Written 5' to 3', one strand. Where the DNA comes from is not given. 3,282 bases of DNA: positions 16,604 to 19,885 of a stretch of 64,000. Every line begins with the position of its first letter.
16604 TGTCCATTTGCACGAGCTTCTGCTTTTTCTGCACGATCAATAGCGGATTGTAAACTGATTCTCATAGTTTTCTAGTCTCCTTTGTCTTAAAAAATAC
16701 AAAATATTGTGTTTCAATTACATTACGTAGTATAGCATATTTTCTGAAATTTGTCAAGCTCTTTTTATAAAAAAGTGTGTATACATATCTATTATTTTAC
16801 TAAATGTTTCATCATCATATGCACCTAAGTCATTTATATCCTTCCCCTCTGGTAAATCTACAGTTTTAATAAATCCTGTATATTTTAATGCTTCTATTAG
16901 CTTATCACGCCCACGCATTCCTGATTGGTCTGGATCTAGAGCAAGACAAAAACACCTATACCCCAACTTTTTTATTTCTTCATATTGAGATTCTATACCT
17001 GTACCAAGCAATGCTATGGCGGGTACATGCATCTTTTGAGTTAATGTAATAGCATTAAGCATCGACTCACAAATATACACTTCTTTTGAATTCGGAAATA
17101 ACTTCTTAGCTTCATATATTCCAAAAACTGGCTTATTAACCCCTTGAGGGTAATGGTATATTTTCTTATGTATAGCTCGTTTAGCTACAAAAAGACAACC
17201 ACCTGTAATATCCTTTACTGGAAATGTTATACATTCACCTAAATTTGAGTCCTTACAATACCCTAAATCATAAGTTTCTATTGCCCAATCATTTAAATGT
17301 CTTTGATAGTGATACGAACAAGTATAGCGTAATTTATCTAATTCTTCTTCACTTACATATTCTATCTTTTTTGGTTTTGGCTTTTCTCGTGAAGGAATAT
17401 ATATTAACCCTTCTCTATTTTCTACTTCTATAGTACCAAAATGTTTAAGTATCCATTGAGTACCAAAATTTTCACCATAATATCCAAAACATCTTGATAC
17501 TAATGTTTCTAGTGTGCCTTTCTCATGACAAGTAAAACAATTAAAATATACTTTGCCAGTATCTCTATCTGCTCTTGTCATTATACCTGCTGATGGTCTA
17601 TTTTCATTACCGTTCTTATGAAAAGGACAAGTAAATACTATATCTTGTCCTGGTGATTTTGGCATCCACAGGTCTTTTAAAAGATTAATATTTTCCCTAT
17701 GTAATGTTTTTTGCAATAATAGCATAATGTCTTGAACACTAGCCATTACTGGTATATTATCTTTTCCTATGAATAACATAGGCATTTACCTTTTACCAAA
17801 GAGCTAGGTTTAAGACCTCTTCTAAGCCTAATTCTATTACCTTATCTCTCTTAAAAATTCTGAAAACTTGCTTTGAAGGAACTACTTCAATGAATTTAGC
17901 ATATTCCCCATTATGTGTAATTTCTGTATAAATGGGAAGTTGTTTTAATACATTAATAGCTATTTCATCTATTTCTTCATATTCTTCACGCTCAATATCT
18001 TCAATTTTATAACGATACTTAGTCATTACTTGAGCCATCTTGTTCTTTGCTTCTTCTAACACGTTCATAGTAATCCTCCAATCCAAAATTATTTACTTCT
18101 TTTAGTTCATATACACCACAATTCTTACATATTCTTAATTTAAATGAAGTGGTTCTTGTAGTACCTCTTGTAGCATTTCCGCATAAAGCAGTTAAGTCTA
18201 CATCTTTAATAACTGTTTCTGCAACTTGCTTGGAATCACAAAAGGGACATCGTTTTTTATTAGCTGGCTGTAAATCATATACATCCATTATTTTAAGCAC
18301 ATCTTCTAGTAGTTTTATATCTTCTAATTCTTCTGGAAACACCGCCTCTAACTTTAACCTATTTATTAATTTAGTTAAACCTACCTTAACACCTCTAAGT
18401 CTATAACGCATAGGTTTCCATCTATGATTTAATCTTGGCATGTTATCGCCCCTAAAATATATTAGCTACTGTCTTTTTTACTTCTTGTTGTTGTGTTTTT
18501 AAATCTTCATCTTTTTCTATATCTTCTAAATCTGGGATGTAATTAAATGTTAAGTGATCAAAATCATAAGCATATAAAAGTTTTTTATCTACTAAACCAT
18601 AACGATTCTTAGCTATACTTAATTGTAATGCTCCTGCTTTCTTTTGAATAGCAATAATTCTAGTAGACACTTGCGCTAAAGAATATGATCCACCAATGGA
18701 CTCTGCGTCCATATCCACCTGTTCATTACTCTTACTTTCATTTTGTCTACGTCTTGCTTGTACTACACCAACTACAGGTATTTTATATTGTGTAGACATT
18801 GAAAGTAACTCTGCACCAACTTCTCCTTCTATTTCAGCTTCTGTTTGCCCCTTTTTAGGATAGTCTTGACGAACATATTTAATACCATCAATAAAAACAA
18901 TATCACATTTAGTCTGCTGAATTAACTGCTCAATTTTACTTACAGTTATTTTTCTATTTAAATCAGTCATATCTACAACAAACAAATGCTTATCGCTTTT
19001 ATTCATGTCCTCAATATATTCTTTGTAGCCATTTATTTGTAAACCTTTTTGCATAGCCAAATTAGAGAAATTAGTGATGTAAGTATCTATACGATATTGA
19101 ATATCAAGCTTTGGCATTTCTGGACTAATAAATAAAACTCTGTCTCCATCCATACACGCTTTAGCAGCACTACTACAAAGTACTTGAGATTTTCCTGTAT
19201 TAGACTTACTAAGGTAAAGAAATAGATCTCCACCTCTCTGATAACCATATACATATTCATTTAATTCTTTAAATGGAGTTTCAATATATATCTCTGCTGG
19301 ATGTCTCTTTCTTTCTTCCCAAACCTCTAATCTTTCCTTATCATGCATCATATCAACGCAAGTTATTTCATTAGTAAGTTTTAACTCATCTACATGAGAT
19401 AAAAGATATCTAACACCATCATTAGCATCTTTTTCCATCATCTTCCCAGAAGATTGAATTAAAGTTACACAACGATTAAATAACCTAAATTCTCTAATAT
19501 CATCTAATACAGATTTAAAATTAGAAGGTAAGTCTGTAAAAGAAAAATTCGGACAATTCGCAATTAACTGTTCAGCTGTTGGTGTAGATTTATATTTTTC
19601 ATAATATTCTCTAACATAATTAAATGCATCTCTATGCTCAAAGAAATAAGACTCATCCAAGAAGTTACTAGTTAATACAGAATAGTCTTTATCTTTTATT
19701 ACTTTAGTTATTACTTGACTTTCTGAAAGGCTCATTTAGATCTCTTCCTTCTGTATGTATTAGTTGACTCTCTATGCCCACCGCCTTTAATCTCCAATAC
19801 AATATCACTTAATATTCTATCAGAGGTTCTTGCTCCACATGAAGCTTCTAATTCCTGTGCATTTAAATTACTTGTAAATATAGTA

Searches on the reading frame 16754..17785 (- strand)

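Call 10: search_protein_families(library=phrogs, proteins=[window:16754-17785:-], max_evalue=0.0001)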
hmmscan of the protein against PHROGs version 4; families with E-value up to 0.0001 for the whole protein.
window:16754-17785:- (343 aa): 4 families
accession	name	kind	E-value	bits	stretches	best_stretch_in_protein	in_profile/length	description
phrog_47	-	DNA, RNA and nucleotide metabolism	1.8e-36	127.1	1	27-322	25-323/947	DNA primase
phrog_6444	-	DNA, RNA and nucleotide metabolism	1.4e-09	38.3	1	218-332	244-363/577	DNA primase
phrog_239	-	DNA, RNA and nucleotide metabolism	2.1e-08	34.6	1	53-319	45-294/801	DNA primase/helicase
phrog_849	-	DNA, RNA and nucleotide metabolism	4.1e-07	30.3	1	160-320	154-327/435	DNA primase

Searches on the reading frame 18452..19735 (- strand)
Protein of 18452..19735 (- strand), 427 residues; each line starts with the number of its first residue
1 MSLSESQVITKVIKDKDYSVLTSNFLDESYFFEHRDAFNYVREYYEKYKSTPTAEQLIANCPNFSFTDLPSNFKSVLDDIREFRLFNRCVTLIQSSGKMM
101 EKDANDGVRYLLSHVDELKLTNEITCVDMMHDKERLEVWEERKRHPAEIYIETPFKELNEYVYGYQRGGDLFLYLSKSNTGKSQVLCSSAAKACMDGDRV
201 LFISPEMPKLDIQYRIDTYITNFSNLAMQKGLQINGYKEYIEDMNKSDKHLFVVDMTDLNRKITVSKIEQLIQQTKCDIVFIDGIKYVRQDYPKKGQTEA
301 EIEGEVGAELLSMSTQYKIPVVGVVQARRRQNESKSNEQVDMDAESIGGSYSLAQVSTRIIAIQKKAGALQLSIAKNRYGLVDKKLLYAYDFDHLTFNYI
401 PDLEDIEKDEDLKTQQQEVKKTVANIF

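Call 10: search_protein_families(library=phrogs, proteins=[window:18452-19735:-], max_evalue=0.0001)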
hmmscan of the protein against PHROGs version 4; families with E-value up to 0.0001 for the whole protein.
window:18452-19735:- (427 aa): 3 families
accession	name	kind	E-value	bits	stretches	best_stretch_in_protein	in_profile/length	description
phrog_19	-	DNA, RNA and nucleotide metabolism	1.3e-49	170.6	1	4-407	163-588/621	DnaB-like replicative helicase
phrog_239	-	DNA, RNA and nucleotide metabolism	1.1e-18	68.6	1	138-405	326-604/801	DNA primase/helicase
phrog_243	-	DNA, RNA and nucleotide metabolism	4.3e-13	49.8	1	153-384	20-248/273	DnaB-like replicative helicase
